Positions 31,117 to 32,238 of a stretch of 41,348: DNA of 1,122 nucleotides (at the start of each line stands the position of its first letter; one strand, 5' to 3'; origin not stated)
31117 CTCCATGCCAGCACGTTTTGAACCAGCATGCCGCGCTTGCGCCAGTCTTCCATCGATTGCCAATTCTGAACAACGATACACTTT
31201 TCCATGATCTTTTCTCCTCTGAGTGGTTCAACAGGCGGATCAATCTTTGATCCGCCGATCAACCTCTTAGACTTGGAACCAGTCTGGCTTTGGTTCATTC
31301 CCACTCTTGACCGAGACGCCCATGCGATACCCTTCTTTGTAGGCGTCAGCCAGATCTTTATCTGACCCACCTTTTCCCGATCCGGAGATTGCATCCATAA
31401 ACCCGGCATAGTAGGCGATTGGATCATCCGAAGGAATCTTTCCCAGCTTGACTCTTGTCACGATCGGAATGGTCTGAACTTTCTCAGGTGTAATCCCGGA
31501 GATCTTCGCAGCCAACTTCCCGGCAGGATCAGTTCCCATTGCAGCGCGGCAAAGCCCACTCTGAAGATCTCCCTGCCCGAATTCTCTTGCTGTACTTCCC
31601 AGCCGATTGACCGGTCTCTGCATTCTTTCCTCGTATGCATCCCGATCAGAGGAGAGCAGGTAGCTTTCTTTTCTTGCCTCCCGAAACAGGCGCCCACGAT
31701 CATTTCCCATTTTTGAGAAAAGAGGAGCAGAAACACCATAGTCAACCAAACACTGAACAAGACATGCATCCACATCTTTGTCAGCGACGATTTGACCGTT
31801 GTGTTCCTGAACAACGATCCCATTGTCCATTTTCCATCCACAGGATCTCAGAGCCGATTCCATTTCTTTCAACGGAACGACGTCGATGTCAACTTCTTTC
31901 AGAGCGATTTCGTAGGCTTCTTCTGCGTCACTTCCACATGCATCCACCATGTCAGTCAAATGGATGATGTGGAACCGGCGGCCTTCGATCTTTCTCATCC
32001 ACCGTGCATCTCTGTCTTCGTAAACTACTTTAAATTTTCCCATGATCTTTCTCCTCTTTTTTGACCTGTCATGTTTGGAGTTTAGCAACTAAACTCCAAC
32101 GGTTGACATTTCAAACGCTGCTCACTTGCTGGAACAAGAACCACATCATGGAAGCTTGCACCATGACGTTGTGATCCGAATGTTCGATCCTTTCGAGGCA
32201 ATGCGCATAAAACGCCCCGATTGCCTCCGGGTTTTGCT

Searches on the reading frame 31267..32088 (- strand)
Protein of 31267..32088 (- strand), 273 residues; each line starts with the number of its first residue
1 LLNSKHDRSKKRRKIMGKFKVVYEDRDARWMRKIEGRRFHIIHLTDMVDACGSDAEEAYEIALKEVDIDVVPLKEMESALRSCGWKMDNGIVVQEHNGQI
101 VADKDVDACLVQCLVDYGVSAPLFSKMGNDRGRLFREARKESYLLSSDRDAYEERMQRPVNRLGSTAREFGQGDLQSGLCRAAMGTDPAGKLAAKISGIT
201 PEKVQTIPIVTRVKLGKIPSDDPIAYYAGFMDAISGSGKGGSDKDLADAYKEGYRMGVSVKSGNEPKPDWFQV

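Call 11: search_protein_families(library=pfam, proteins=[window:31267-32088:-], max_evalue=0.01)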
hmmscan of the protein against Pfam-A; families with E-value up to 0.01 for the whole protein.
window:31267-32088:- (273 aa): 0 families

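Call 12: search_protein_families(library=phrogs, proteins=[window:31267-32088:-], max_evalue=0.001)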
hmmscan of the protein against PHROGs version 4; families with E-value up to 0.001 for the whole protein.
window:31267-32088:- (273 aa): 0 families

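Call 87: search_solved_structures(query=window:31267-32088:-, max_evalue=1)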
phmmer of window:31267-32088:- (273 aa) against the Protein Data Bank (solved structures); distinct sequences matched with E-value up to 1: 0.

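Call 89: find_homologous_proteins(query=window:31267-32088:-, max_evalue=0.001)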
Query window:31267-32088:- (273 aa): 16 proteins with E <= 0.001 among 454 candidates.
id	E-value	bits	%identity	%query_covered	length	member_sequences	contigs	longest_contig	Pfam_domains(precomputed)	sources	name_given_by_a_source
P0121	2.8e-170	583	100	95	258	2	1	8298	-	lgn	-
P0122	5.8e-71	257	47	94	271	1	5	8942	-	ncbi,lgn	-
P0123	1.2e-52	197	42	93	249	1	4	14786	-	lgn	-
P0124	8.7e-51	191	41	93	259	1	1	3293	-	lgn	-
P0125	9.7e-46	175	40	93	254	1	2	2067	-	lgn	-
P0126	9.9e-42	161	40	93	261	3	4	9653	-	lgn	-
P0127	2.3e-41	160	38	91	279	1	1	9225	-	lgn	-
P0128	4.9e-39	153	41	89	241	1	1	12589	-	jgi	jgi:hypothetical protein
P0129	5.9e-37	146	39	93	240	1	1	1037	-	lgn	-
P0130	2.3e-34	137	36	91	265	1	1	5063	-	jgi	jgi:hypothetical protein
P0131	4.3e-34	136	38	84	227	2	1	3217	-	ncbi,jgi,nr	ncbi:hypothetical protein DRQ25_16440 [Candidatus Fermentibacteria bacterium]|nr:MAG: hypothetical p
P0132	5.8e-32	129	35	93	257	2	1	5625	-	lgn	-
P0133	2.7e-21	94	39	62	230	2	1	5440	-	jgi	jgi:hypothetical protein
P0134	5.3e-20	90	37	60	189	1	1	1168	-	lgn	-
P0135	1.1e-18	86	33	63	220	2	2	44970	-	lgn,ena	-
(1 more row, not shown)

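Call 90: find_encoding_contigs(protein=P0122, flank=10000, max_places=5)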
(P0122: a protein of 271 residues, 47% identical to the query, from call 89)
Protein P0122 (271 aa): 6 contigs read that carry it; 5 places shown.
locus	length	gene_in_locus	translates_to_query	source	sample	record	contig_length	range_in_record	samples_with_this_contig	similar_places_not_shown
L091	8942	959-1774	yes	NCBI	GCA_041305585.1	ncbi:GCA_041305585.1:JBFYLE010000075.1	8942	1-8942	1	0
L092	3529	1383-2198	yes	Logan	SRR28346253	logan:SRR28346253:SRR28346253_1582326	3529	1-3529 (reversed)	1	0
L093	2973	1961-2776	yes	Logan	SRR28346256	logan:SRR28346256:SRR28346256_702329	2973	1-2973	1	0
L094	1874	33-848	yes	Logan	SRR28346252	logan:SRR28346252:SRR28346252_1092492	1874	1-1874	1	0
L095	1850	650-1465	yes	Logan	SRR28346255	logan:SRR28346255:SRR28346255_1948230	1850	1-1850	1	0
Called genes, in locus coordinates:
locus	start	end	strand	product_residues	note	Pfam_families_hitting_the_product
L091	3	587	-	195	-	?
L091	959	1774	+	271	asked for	-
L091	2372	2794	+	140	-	-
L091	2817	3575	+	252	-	-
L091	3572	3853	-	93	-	-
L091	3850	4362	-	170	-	-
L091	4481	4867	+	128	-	-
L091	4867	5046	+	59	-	-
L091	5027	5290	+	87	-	-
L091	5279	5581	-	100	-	-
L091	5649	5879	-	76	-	-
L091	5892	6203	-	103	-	-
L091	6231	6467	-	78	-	-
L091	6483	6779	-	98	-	-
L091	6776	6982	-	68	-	-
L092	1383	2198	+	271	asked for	-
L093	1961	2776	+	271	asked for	-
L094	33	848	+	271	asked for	-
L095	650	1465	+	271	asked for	-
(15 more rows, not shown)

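Call 91: find_encoding_contigs(protein=P0123, flank=10000, max_places=4)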
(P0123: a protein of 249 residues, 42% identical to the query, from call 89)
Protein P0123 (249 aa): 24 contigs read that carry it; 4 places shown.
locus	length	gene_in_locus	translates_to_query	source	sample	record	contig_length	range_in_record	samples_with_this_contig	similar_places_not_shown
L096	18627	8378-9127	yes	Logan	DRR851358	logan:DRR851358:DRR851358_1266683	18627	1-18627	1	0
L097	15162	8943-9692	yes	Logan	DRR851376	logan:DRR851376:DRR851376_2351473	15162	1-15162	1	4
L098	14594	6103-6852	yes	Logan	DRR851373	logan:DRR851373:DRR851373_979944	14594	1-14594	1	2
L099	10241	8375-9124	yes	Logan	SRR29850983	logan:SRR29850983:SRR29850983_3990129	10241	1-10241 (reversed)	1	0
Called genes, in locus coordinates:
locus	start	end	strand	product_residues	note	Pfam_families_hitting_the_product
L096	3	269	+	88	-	?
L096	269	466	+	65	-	-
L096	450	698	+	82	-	-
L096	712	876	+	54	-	-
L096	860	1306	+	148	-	-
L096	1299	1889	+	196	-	-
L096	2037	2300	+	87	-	-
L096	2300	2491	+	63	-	-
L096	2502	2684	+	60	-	-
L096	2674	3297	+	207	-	-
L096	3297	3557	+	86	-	-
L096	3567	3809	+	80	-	-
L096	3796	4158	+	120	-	-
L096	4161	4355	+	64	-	-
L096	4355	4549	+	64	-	-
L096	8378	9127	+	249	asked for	-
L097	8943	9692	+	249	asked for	-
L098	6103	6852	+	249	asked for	-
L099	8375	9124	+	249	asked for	-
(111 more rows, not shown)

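Call 97: find_related_loci(query=A4, collection=viral_contigs, flank=6000)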
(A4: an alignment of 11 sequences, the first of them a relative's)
Query A4 (258 aa) in viral_contigs; peptide patterns used: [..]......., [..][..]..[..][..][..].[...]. (x = any residue, [..] = any of these).
41 stretches matched a pattern; 8 encode a relative of the query (tblastn E <= 1e-3); 8 distinct loci.
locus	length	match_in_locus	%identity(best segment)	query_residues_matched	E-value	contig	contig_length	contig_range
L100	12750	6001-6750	39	1-255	1e-54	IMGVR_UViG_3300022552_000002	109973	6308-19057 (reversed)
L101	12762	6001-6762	38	6-257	3e-49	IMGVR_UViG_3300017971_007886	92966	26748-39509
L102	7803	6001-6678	37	10-257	6e-43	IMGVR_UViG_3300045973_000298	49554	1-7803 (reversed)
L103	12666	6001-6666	35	10-257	3e-35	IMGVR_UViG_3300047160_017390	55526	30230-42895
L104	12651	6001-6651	32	17-257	4e-33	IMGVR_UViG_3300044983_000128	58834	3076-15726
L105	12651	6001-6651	32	17-257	4e-33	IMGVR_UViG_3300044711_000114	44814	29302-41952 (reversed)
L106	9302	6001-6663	32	10-256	1e-30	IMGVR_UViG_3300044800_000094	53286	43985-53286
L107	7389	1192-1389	36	177-246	2e-6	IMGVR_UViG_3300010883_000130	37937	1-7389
